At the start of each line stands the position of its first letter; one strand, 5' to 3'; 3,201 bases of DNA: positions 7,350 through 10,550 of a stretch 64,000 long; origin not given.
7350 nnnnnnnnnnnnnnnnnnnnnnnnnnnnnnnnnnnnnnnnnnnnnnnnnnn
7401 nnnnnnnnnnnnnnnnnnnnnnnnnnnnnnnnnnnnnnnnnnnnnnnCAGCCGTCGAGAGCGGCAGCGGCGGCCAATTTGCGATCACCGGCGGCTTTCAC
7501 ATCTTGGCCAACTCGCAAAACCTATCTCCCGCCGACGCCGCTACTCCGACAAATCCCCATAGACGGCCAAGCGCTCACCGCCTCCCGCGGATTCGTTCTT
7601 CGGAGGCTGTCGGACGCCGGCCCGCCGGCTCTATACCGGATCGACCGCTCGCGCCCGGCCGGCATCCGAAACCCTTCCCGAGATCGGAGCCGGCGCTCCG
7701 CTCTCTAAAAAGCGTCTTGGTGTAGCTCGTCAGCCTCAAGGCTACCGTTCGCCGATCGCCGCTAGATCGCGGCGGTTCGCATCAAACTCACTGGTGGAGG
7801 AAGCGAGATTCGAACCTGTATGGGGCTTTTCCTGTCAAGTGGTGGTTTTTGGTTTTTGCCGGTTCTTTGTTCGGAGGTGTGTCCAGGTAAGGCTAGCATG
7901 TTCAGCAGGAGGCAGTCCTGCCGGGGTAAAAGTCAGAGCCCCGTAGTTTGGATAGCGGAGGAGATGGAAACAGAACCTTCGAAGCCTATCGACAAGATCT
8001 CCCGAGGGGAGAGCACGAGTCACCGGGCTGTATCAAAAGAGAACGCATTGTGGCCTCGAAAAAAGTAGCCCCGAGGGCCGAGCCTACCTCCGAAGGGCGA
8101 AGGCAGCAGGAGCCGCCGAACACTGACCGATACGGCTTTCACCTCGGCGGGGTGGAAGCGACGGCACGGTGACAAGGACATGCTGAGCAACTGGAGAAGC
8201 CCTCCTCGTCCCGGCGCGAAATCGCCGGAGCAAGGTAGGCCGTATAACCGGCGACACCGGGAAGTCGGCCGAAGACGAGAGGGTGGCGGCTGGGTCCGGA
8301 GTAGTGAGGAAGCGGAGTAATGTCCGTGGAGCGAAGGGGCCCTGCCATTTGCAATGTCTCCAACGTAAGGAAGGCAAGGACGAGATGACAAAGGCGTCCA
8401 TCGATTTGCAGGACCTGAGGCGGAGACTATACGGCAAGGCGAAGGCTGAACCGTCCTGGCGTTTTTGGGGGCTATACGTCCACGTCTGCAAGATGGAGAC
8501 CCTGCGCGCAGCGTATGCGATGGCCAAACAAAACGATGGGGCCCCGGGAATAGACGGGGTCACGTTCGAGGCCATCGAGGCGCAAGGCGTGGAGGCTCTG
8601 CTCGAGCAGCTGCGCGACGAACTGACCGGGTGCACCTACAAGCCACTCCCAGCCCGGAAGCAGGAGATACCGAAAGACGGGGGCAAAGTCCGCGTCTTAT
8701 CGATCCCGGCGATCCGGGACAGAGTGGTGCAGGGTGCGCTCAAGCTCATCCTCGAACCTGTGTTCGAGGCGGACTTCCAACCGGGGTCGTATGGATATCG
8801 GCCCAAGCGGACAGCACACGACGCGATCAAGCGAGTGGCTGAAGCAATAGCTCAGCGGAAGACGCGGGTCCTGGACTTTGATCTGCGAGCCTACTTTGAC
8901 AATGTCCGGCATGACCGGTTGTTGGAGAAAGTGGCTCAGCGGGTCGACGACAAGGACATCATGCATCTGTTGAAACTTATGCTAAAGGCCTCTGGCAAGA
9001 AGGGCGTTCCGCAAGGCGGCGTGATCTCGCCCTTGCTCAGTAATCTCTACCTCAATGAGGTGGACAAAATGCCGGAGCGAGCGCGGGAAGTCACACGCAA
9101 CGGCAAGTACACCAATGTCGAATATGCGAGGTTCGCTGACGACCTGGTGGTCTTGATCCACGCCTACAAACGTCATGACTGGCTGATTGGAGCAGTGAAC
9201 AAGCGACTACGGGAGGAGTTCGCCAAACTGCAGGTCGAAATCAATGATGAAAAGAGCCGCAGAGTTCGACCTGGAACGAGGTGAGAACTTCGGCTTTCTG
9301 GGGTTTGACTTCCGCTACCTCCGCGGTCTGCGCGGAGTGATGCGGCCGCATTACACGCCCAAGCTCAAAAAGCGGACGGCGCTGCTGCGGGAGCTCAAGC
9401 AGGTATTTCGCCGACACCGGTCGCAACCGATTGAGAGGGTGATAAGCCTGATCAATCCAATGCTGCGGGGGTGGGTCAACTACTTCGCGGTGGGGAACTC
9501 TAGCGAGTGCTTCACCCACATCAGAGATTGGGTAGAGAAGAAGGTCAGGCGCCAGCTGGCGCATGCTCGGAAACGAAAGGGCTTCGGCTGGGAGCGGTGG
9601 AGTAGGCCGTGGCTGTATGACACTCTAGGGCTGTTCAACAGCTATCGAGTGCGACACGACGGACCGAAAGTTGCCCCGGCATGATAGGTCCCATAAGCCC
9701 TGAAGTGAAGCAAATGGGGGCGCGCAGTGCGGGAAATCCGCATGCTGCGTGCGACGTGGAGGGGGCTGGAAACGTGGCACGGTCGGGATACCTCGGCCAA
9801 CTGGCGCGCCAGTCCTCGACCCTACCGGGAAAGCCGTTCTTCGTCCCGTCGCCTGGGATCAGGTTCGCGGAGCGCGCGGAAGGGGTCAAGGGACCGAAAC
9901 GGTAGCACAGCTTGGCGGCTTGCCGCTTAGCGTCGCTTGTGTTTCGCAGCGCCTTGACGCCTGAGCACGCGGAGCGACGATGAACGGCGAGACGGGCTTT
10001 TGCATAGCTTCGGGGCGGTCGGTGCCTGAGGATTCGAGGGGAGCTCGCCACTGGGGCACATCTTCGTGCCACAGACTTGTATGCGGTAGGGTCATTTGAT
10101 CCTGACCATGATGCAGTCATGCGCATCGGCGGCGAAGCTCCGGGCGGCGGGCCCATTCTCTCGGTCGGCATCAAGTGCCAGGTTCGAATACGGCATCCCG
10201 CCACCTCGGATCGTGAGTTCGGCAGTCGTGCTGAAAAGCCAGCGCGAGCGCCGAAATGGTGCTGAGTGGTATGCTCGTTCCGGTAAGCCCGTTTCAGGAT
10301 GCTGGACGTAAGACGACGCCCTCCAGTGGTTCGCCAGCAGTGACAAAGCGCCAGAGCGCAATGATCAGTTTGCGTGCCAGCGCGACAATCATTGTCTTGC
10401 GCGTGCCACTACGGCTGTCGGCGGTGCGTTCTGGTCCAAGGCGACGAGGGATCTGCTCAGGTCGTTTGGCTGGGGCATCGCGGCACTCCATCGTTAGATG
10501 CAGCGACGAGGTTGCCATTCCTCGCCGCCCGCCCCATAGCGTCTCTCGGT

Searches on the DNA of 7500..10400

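Call 40: search_rna_families(source=window, start=7500, end=10400, threshold=evalue, max_evalue=1, show_alignments=3)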
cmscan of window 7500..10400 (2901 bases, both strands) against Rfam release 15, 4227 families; matches with E-value up to 1: 2.
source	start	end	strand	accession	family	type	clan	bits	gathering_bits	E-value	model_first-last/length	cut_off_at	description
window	7903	8038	+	RF02003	group-II-D1D4-4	Intron;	CL00102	105.5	49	7.1e-24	1-138/138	no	Group II catalytic intron D1-D4-4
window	9718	9825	+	RF00029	Intron_gpII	Intron;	-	36.8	40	6e-05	1-77/77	no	Group II catalytic intron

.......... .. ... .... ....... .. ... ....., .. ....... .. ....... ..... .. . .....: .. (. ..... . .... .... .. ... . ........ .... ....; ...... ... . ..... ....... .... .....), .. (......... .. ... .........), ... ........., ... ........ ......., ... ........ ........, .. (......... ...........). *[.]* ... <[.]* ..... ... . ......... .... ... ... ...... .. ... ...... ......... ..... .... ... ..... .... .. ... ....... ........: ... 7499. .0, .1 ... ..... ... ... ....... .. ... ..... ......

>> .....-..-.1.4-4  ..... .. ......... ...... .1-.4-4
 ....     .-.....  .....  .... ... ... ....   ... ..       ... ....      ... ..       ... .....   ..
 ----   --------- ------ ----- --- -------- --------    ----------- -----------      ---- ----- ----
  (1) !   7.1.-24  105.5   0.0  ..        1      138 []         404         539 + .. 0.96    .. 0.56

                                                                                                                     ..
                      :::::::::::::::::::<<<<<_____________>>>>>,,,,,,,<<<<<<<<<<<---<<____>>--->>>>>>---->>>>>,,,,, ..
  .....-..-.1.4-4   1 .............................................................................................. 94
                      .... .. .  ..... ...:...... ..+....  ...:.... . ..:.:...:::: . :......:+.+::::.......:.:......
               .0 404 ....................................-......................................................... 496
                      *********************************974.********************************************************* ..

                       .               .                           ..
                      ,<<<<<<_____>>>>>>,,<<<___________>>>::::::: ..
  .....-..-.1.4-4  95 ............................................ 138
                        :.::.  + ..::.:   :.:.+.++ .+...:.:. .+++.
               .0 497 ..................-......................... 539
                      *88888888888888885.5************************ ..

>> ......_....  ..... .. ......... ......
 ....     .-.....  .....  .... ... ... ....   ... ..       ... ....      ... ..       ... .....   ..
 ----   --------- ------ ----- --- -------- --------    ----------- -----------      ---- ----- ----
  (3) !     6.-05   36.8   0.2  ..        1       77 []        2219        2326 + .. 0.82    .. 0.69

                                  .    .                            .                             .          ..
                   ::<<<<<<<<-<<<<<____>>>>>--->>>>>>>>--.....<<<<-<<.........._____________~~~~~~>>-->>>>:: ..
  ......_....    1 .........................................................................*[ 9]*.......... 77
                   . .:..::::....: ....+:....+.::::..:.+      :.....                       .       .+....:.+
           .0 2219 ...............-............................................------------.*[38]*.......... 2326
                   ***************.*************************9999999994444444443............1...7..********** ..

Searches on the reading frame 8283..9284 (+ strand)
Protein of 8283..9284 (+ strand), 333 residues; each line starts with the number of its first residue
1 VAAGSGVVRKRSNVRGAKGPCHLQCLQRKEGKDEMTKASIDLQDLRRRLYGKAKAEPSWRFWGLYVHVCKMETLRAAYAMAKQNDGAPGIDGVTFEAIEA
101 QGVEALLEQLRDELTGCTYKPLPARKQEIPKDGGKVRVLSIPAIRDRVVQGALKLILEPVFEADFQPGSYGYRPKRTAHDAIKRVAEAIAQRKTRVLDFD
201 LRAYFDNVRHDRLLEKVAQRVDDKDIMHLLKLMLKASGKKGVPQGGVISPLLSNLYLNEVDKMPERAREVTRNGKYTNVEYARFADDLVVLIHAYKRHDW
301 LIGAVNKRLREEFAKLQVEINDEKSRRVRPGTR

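Call 12: search_protein_families(library=pfam, proteins=[window:8283-9284:+])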
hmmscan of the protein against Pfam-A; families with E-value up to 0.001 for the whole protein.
window:8283-9284:+ (333 aa): 1 family
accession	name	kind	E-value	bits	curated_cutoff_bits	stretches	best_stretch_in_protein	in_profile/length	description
PF00078.32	RVT_1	-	4.9e-32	111.7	29.6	1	129-328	1-192/205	Reverse transcriptase (RNA-dependent DNA polymerase)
